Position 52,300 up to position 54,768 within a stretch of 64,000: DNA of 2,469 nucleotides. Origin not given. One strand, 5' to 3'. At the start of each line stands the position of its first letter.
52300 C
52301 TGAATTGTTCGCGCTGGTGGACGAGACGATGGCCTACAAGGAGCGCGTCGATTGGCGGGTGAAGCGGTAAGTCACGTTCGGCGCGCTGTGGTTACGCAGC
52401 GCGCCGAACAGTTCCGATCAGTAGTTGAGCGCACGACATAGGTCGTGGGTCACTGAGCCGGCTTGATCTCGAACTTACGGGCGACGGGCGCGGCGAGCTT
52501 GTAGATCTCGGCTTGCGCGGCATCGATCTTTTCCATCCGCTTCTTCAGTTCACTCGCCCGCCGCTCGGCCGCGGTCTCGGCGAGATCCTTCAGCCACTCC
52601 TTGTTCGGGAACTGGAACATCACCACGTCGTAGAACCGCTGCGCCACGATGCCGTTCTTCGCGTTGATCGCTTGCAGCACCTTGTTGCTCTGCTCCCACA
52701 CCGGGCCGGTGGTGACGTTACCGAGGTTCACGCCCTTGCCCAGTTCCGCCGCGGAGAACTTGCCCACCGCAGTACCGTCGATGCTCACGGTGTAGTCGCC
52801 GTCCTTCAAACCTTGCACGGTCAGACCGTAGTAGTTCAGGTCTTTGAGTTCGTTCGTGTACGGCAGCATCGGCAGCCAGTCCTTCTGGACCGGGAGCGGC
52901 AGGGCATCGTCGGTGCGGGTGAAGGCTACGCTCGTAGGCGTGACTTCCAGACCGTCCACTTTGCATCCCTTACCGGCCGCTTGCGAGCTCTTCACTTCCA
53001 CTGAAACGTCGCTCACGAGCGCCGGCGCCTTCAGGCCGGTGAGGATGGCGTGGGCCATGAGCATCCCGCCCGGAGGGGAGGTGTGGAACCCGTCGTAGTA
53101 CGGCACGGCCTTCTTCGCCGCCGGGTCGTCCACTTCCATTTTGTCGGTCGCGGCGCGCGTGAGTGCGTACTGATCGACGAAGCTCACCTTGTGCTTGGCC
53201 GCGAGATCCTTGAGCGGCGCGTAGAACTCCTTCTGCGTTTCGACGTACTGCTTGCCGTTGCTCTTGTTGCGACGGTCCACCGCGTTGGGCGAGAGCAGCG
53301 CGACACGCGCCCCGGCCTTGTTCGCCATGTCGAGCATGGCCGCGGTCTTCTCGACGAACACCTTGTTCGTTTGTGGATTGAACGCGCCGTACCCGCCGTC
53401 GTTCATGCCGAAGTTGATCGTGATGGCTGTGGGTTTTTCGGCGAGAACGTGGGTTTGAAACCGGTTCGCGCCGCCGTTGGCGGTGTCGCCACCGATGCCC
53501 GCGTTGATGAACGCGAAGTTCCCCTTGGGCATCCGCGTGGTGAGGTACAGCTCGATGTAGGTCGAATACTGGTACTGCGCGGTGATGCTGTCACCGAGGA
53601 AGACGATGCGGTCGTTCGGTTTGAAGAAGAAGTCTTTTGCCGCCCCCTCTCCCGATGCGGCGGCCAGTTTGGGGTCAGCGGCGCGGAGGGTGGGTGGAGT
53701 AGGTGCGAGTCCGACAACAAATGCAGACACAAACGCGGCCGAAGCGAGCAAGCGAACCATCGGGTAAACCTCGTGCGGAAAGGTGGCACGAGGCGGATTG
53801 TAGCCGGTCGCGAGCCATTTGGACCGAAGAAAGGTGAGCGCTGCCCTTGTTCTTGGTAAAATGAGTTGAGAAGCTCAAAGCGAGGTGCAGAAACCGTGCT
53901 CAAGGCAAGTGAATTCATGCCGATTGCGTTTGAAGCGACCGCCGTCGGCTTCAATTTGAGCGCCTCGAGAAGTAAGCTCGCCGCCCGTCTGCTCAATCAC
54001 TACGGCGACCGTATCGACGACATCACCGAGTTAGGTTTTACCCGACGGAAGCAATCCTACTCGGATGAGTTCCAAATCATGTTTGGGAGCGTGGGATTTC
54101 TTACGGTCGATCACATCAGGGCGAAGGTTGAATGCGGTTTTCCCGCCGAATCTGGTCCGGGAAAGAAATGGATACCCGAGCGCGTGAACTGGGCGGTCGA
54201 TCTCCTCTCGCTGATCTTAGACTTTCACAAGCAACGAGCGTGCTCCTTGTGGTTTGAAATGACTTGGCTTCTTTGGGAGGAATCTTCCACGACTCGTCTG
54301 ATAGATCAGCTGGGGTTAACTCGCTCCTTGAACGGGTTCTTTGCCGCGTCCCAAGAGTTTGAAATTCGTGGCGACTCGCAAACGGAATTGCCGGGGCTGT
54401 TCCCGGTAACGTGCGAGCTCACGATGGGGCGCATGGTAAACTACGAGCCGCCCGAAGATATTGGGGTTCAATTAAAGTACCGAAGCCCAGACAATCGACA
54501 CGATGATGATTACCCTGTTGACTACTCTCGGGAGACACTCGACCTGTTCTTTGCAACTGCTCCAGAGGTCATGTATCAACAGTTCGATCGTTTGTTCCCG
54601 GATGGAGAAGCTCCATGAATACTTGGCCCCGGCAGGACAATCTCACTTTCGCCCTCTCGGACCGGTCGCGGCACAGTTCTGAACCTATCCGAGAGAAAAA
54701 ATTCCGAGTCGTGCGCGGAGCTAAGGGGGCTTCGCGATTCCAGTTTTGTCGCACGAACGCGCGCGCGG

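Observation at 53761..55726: Low-GC, translationally coupled three-gene operon of unknown function (candidate horizontally acquired system)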

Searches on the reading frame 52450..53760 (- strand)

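Call 93: search_protein_families(library=pfam, proteins=[window:52450-53760:-], max_evalue=0.001)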
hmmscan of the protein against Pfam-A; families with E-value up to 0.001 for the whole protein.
window:52450-53760:- (436 aa): 4 families
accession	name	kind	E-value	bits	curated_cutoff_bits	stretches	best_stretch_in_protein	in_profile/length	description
PF13472.12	Lipase_GDSL_2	-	8.3e-20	72.4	32.9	1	54-211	1-163/178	GDSL-like Lipase/Acylhydrolase family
PF00657.28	Lipase_GDSL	-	9.5e-16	59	23.6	1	52-239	1-208/208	GDSL-like Lipase/Acylhydrolase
PF04311.20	DUF459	-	0.00019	21.3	27.2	1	51-240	1-195/197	Protein of unknown function (DUF459)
PF25182.1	NonGDSL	-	0.00067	19.5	80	0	61-226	46-203/220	Non-GDSL lipase-like family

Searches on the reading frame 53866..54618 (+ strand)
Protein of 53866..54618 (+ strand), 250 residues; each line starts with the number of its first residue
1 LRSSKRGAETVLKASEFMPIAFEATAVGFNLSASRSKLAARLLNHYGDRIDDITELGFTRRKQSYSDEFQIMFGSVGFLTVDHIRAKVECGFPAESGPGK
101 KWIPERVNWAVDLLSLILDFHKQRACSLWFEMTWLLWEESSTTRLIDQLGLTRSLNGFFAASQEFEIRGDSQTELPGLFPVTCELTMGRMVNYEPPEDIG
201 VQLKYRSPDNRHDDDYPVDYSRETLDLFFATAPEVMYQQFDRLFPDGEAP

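Call 4: search_protein_families(library=pfam, proteins=[window:53866-54618:+], max_evalue=1)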
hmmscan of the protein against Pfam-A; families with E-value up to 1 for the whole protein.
window:53866-54618:+ (250 aa): 0 families

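Call 5: search_protein_families(library=padloc, proteins=[window:53866-54618:+], max_evalue=1)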
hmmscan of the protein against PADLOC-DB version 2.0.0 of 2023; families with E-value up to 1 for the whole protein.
window:53866-54618:+ (250 aa): 0 families
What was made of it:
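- On DarTG: There are no Pfam or PADLOC hits (calls 4, 5).
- On Known or candidate anti-phage systems (PADLOC-DB 2.0): The window trio has no hit (call 5).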

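Call 6: search_protein_families(library=ncbifam, proteins=[window:53866-54618:+], max_evalue=1)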
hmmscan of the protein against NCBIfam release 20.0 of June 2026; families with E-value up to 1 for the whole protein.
window:53866-54618:+ (250 aa): 0 families
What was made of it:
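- On KptA/Tpt1: There are no model hits (calls 4, 6).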

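Call 8: find_homologous_proteins(query=window:53917-54615:+, max_evalue=0.01)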
Query window:53917-54615:+ (233 aa): 9 proteins with E <= 0.01 among 313 candidates.
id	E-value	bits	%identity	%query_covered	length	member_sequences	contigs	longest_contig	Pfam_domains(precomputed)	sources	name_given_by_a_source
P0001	7.1e-157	538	100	100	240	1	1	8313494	-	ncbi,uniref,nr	ncbi:hypothetical protein J8F10_25530 [Gemmata sp. G18]|uniref:TIGR04255 family protein n=1 Tax=Gemm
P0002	6.6e-103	361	68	98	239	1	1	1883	-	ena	-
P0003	1.2e-99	351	68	99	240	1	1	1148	-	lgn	-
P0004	1.4e-96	341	65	99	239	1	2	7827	-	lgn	-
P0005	2.4e-96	340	63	99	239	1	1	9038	-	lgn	-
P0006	3.4e-75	271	54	97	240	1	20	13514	-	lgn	-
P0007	2.0e-73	265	54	100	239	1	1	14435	-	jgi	jgi:hypothetical protein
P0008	3.0e-56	209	47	98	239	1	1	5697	-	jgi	jgi:hypothetical protein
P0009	3.0e-55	205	47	100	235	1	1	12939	-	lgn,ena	-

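Call 12: find_encoding_contigs(protein=P0006, flank=8000, max_places=4)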
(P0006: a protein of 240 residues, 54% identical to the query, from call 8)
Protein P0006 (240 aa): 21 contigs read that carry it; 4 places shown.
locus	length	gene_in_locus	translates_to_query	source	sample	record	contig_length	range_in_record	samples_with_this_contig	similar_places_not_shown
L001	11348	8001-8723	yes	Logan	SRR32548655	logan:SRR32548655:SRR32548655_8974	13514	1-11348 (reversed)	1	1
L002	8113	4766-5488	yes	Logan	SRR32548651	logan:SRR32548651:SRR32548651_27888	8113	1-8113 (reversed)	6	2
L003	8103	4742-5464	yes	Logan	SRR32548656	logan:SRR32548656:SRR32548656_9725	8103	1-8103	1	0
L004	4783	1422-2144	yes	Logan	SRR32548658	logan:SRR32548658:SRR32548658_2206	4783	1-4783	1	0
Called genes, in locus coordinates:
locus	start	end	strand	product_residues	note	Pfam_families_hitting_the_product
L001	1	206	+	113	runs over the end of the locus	-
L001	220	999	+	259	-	PF01255:Prenyltransf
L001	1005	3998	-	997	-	PF01565:FAD_binding_4, PF02913:FAD-oxidase_C, PF13183:Fer4_8, PF13534:Fer4_17, PF02754:CCG (faint)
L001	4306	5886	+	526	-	PF07585:BBP7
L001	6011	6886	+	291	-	PF01634:HisG, PF08029:HisG_C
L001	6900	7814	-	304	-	PF00004:AAA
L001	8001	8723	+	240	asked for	-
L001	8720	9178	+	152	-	-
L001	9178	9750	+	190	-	-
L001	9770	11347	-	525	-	?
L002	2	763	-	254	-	?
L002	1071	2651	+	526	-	PF07585:BBP7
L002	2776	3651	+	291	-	PF01634:HisG, PF08029:HisG_C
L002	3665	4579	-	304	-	PF00004:AAA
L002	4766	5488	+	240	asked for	-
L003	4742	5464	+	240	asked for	-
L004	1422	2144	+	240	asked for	-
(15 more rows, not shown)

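Call 13: find_encoding_contigs(protein=P0007, flank=8000, max_places=3)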
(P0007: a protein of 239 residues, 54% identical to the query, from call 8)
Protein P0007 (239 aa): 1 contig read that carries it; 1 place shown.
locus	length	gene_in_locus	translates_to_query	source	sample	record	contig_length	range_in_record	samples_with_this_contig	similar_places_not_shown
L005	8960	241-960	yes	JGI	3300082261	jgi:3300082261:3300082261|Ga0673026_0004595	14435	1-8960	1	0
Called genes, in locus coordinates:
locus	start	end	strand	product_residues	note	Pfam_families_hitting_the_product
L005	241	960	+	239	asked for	-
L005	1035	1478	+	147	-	-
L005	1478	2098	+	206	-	-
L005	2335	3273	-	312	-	PF00595:PDZ (weak), PF13180:PDZ_2 (weak), PF17820:PDZ_6, PF13180:PDZ_2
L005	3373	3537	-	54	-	-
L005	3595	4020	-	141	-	-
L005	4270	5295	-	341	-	PF07963:N_methyl (weak), PF07596:SBP_bac_10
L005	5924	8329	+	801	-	PF13428:TPR_14 (faint), PF13424:TPR_12 (faint), PF13432:TPR_16 (faint), PF13181:TPR_8 (faint), PF12895:ANAPC3 (faint), PF14559:TPR_19 (weak), PF00515:TPR_1 (faint)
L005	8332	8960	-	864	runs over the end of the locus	PF01564:Spermine_synth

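Call 14: find_encoding_contigs(protein=P0009, flank=8000, max_places=3)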
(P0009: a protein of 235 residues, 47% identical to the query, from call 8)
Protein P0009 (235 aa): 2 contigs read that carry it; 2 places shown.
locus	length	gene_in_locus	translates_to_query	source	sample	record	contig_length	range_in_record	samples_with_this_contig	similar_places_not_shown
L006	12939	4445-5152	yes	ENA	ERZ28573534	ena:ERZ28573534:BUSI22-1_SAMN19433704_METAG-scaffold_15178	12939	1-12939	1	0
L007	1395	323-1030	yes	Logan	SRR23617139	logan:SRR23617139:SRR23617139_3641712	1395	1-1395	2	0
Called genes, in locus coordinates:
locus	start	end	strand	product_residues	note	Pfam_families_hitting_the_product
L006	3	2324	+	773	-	?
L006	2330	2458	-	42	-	-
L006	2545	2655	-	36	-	-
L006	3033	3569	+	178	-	PF04542:Sigma70_r2, PF22029:PhyR_sigma2, PF08281:Sigma70_r4_2, PF04545:Sigma70_r4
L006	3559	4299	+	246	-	PF11859:DUF3379 (weak)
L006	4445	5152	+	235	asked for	-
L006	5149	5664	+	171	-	-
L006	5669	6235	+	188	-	-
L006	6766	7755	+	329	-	PF00586:AIRS, PF02769:AIRS_C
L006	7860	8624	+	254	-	PF00106:adh_short, PF08659:KR, PF13561:adh_short_C2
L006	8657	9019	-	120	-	-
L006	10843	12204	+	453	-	PF01541:GIY-YIG (weak), PF27096:UvrC_M, PF02151:UVR, PF08459:UvrC_RNaseH_dom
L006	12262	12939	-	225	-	?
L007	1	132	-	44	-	?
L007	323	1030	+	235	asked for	-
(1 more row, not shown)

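Call 24: search_solved_structures(query=A1, max_evalue=10, show_alignments=2)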
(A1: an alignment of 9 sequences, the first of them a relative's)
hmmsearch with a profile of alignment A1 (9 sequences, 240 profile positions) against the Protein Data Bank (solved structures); distinct sequences matched with E-value up to 10: 0.

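Call 27: search_protein_families(library=ncbifam, alignment_id=A1, max_evalue=10)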
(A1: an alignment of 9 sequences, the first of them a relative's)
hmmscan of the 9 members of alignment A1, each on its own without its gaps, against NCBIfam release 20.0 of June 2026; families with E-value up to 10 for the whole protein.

A. member 1, P0001 (240 aa): 0 families

B. families by the number of members that match (of 9 scanned): 0 families

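Call 47: search_protein_representatives(alignment_id=A1)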
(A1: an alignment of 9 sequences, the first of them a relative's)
Query: 9 sequences, 240 profile positions. Proteins with E-value up to 0.001 (for the whole library): 9; up to 1e-10: 9; up to 1e-30: 6. The best 9 are listed.
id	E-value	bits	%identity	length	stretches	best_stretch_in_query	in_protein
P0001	1.3e-126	437.2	-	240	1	1-239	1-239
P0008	3.7e-108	376.7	-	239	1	1-239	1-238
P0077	1.4e-55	204.6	-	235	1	2-236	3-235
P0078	7.2e-52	192.5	-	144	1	97-239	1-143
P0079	9.0e-40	152.9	-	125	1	117-239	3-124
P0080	3.1e-38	147.8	-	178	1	61-237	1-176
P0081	2.7e-25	105.5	-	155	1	1-140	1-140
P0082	4.1e-15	72.1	-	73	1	1-73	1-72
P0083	8.4e-11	58.0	-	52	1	1-51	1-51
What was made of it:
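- Tried and rejected: It found only nine close representatives and no distant relatives to bridge to a known family (call 47).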

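Call 87: search_protein_families(library=phrogs, proteins=[window:53896-54615:+], max_evalue=0.01)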
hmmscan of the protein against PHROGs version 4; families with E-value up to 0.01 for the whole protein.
window:53896-54615:+ (240 aa): 0 families

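Call 96: list_cluster_members(proteins=[P0001, P0010, P0030])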
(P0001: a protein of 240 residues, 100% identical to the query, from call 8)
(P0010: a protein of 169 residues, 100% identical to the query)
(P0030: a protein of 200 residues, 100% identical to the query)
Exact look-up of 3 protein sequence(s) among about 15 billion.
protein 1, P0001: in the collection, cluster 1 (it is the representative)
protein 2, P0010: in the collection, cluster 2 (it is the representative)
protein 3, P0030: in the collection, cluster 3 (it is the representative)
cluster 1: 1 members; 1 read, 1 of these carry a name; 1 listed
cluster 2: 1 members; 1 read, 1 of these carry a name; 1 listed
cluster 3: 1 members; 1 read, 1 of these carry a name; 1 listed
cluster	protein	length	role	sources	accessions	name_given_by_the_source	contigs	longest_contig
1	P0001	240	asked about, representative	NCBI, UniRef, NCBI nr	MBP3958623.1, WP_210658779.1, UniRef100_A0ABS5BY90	hypothetical protein J8F10_25530 [Gemmata sp. G18] | TIGR04255 family protein n=1 Tax=Gemmata palustris TaxID=2822762 RepID=A0ABS5BY90_9BACT | hypothetical protein [Gemmata palustris]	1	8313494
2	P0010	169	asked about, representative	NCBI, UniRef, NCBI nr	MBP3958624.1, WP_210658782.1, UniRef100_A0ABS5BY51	hypothetical protein J8F10_25535 [Gemmata sp. G18] | Uncharacterized protein n=1 Tax=Gemmata palustris TaxID=2822762 RepID=A0ABS5BY51_9BACT | hypothetical protein [Gemmata palustris]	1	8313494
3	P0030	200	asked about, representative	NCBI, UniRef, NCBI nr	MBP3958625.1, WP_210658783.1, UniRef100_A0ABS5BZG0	hypothetical protein J8F10_25540 [Gemmata sp. G18] | Uncharacterized protein n=1 Tax=Gemmata palustris TaxID=2822762 RepID=A0ABS5BZG0_9BACT | hypothetical protein [Gemmata palustris]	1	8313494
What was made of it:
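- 53896..54618 (+): g1 (240 aa, GTG start). An orphan accessory protein that occupies the position held by a TIGR04255 protein in other phyla. UniProt's automatic name is 'TIGR04255 family protein' (call 96).
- Closest known: TIGR04255 family. Same: UniProt auto-names g1 as this family (call 96).
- Checked: NCBI also annotates 240 aa (calls 8, 96).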
